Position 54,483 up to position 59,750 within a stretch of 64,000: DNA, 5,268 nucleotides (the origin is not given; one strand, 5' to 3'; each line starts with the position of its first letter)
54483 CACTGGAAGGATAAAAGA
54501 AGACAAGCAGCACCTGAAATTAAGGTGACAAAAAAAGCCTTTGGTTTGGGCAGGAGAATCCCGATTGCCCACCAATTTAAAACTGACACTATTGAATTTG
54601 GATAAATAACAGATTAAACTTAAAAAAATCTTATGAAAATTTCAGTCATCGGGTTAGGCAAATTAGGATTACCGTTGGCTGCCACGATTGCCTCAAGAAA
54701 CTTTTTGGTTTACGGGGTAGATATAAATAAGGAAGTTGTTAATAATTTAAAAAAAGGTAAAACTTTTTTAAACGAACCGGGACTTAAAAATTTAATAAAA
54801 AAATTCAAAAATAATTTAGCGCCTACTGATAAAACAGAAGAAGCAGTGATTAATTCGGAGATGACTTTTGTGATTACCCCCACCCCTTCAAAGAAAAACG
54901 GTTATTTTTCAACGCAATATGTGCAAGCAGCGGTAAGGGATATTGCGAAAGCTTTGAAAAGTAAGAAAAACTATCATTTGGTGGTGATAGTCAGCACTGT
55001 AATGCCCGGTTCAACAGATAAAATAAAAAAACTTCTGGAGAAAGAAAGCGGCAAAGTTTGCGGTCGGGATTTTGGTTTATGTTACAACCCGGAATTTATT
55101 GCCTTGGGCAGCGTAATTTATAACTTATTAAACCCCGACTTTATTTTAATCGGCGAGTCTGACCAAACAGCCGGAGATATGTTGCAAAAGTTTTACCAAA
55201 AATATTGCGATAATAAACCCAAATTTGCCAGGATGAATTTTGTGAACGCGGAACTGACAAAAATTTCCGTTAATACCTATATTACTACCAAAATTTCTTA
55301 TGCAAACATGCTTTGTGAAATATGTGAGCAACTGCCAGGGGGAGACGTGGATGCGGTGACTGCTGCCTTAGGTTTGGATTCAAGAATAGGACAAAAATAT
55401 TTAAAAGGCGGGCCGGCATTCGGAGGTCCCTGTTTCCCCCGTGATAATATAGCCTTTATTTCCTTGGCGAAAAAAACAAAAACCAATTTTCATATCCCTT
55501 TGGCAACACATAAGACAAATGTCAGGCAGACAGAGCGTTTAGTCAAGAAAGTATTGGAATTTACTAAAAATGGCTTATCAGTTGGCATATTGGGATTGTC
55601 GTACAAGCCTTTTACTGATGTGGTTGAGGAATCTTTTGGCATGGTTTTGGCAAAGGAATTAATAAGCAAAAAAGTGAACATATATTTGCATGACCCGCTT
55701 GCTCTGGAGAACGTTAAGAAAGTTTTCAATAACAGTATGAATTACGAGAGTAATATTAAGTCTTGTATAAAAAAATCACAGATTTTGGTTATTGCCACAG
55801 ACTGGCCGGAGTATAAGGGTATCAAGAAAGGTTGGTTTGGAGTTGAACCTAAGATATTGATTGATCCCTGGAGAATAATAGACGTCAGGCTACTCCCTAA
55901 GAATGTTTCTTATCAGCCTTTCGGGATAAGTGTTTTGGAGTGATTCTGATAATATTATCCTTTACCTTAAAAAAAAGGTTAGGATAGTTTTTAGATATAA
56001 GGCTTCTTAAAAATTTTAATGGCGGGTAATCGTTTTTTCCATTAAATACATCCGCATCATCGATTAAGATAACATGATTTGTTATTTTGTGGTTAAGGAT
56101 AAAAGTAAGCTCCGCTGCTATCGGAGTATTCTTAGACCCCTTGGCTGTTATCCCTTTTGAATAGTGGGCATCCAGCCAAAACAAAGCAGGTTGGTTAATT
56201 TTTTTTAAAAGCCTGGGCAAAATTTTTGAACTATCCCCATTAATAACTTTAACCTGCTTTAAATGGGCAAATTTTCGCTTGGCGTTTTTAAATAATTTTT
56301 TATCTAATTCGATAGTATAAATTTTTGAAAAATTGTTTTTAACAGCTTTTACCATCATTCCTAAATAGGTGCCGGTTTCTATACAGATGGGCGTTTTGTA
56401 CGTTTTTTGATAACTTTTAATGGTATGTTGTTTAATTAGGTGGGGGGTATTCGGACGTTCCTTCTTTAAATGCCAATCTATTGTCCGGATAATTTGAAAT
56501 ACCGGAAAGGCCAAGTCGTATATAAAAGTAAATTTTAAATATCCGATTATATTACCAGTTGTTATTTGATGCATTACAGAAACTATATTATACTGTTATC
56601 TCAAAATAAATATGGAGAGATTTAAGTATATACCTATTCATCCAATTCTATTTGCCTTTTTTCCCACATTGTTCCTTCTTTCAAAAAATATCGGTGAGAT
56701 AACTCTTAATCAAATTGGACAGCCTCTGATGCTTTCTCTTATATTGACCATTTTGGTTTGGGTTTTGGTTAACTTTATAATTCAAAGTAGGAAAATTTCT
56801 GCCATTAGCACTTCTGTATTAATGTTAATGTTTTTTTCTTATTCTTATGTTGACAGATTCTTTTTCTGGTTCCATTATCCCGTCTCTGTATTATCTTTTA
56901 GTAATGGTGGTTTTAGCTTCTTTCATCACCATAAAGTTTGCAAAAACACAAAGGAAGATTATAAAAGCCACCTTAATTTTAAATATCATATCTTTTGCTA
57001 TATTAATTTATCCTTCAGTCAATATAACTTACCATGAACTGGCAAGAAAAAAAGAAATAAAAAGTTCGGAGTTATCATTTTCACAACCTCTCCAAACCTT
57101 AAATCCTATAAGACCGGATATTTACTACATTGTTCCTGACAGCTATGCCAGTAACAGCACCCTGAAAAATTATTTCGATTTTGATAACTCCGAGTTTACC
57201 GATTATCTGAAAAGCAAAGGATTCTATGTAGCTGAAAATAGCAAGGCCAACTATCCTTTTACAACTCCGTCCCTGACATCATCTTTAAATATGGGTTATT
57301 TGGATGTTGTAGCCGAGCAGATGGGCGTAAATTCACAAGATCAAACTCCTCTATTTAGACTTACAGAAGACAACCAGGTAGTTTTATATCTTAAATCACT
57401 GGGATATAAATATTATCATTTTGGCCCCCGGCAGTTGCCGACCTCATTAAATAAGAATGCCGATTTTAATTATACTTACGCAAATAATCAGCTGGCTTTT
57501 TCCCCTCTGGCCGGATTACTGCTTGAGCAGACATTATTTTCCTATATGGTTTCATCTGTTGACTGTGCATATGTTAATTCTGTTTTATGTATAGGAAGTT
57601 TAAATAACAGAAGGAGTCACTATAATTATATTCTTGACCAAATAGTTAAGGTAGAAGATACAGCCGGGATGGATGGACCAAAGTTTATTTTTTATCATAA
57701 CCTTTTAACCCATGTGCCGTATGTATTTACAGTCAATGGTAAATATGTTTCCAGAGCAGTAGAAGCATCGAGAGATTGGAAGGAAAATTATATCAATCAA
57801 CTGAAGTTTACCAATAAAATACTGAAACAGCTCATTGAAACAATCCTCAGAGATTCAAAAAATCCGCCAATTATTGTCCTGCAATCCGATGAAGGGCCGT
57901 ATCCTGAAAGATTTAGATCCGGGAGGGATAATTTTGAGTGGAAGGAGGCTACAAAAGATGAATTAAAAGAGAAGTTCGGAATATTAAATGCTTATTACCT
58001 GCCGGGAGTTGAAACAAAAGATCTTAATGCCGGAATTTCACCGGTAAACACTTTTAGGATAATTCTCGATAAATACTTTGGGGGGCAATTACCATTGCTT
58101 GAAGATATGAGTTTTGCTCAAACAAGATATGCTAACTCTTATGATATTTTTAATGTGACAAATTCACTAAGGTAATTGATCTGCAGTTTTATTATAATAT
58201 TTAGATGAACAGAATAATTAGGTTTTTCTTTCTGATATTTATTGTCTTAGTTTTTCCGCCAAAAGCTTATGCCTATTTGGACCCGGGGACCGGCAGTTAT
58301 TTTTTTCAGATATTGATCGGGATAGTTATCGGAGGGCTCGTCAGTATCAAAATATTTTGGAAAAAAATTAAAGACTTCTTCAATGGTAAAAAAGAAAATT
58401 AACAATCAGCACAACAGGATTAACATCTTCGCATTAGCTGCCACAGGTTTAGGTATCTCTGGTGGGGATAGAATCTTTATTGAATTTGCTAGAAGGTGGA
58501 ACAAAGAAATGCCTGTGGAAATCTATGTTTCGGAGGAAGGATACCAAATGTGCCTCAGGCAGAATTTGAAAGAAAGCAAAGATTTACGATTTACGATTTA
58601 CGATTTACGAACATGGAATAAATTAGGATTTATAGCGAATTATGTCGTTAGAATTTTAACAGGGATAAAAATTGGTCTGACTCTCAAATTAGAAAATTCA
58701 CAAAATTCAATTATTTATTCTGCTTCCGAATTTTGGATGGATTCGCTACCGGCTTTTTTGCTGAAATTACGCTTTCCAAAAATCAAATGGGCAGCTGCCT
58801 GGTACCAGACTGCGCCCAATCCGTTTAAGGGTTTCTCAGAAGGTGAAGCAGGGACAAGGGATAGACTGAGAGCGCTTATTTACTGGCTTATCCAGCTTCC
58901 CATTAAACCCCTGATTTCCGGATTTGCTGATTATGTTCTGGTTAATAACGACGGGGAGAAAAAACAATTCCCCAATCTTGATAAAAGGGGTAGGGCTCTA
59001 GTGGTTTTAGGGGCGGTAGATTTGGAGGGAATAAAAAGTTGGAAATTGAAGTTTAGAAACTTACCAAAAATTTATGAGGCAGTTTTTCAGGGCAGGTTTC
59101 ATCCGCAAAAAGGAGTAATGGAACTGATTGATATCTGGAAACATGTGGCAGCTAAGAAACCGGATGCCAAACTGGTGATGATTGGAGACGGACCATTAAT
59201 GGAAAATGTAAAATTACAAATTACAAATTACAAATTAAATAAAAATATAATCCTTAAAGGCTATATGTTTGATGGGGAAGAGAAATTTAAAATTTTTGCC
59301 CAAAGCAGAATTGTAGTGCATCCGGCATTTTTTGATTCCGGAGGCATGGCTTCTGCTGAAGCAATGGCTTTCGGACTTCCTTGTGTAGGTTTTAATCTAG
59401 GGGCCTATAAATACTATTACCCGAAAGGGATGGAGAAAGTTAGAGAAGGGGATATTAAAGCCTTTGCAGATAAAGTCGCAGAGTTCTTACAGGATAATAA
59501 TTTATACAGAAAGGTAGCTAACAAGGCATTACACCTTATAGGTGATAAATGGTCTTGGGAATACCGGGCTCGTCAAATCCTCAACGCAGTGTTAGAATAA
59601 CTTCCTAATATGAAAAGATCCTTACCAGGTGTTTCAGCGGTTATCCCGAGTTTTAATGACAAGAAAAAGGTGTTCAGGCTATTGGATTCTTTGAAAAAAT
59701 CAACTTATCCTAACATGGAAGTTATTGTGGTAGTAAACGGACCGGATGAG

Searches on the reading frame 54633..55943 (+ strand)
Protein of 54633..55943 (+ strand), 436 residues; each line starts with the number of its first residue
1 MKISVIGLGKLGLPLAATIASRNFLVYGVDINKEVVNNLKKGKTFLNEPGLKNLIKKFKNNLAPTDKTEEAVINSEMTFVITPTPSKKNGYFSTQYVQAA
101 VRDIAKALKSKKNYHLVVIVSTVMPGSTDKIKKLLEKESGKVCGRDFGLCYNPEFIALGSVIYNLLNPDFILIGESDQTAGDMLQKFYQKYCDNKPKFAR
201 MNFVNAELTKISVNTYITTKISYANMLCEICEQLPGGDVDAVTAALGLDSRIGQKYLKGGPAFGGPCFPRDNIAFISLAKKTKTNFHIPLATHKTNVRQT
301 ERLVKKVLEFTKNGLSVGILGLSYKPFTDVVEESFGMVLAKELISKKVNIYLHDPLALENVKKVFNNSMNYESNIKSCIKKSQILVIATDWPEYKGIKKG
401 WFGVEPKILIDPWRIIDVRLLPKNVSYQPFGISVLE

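Call 18: search_protein_families(library=pfam, proteins=[window:54633-55943:+], max_evalue=0.0001)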
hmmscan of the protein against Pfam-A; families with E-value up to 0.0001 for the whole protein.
window:54633-55943:+ (436 aa): 5 families
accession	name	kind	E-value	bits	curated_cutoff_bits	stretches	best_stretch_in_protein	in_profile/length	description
PF03721.20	UDPG_MGDP_dh_N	-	5e-45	153.8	27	1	1-185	1-185/187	UDP-glucose/GDP-mannose dehydrogenase family, NAD binding domain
PF00984.24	UDPG_MGDP_dh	-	4.6e-24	84.8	25.4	1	205-296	2-92/94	UDP-glucose/GDP-mannose dehydrogenase family, central domain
PF03720.21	UDPG_MGDP_dh_C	-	2.4e-17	63.6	30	1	318-417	1-102/103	UDP-glucose/GDP-mannose dehydrogenase family, UDP binding domain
PF03446.21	NAD_binding_2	-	1.2e-07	32.3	21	1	2-138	1-110/161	NAD binding domain of 6-phosphogluconate dehydrogenase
PF01210.29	NAD_Gly3P_dh_N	-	7.7e-06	26.4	23.1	0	2-84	1-79/158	NAD-dependent glycerol-3-phosphate dehydrogenase N-terminus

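Call 20: search_protein_families(library=ncbifam, proteins=[window:54633-55943:+], max_evalue=1e-10)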
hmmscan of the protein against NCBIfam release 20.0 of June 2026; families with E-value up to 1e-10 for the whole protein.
window:54633-55943:+ (436 aa): 7 families
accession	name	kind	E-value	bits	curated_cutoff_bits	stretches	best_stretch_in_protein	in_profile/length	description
TIGR03026.1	NDP-sugDHase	subfamily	1.6e-99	333.5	189.8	1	1-399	1-396/413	nucleotide sugar dehydrogenase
NF041297.1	UDPGDh_AglM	equivalog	2.6e-84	283.6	670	1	1-419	1-420/429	UDP-glucose 6-dehydrogenase AglM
NF047673.2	TeichurnBiosyTuaD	equivalog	3.9e-69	233.9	700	1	2-398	3-394/439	UDP-glucose 6-dehydrogenase TuaD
NF040825.1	UDPMaNacDH_Arch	equivalog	2.3e-41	142.1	750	1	1-417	1-402/418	UDP-N-acetyl-D-mannosamine dehydrogenase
NF008286.0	PRK11064.1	equivalog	1.9e-35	122.3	459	1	2-400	5-405/420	UDP-N-acetyl-D-mannosamine dehydrogenase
NF011631.0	PRK15057.1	equivalog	4.9e-22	78.6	757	1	1-376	1-354/388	UDP-glucose 6-dehydrogenase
NF011729.0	PRK15182.1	equivalog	3.6e-16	58.9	592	1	2-380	8-379/425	Vi polysaccharide biosynthesis UDP-N-acetylglucosamine C-6 dehydrogenase TviB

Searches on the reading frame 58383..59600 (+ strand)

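Call 44: search_protein_families(library=ncbifam, proteins=[window:58383-59600:+], max_evalue=1e-8)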
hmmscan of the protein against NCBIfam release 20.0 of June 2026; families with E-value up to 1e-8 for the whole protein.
window:58383-59600:+ (405 aa): 8 families
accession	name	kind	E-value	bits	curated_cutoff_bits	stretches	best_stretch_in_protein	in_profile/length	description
TIGR03999.1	thiol_BshA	equivalog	1.2e-16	60.6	273.7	1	238-392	207-359/375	N-acetyl-alpha-D-glucosaminyl L-malate synthase BshA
NF038295.1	EPS_HpsP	equivalog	1.2e-14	54.1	550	1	233-402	210-383/388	hormogonium polysaccharide biosynthesis glycosyltransferase HpsP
TIGR04157.1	glyco_rSAM_CFB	subfamily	7.1e-10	38.4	400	1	234-338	231-331/406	TIGR04157 family glycosyltransferase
NF041879.1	EPS_EpsH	equivalog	1.9e-09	36.7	800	1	233-341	240-346/431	exopolysaccharide biosynthesis glycosyltransferase EpsH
NF041876.1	EPS_EpsE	equivalog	2.8e-09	36.7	400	1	230-398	214-388/389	exopolysaccharide biosynthesis GT4 family glycosyltransferase EpsE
NF047684.1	TeichurnBiosyTuaC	equivalog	4.2e-09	35.8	550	1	233-399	222-382/391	teichuronic acid biosynthesis protein TuaC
NF047880.1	glyco_SdgA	exception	5.2e-09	35.2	800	1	237-383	322-468/488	serine-aspartate repeat adhesin O-glycosyltransferase SdgA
TIGR03088.1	stp2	hypoth_equivalog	5.3e-09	35.6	409.05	1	248-397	216-364/374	TIGR03088 family PEP-CTERM/XrtA system glycosyltransferase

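Call 88: search_protein_families(library=pfam, proteins=[window:58383-59600:+], max_evalue=0.01)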
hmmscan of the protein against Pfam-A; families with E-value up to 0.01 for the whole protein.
window:58383-59600:+ (405 aa): 4 families
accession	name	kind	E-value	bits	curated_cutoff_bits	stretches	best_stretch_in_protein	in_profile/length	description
PF00534.26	Glycos_transf_1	-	2e-26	93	26.4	1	232-382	17-169/172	Glycosyl transferases group 1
PF13692.12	Glyco_trans_1_4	-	2.4e-23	83.4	27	1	234-371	5-142/142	Glycosyl transferases group 1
PF13524.12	Glyco_trans_1_2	-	3.1e-07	30.9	25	1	295-401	34-144/144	Glycosyl transferase-like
PF20706.3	GT4-conflict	-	4.3e-05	23.1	26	1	229-397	196-383/385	Family 4 Glycosyltransferase in conflict systems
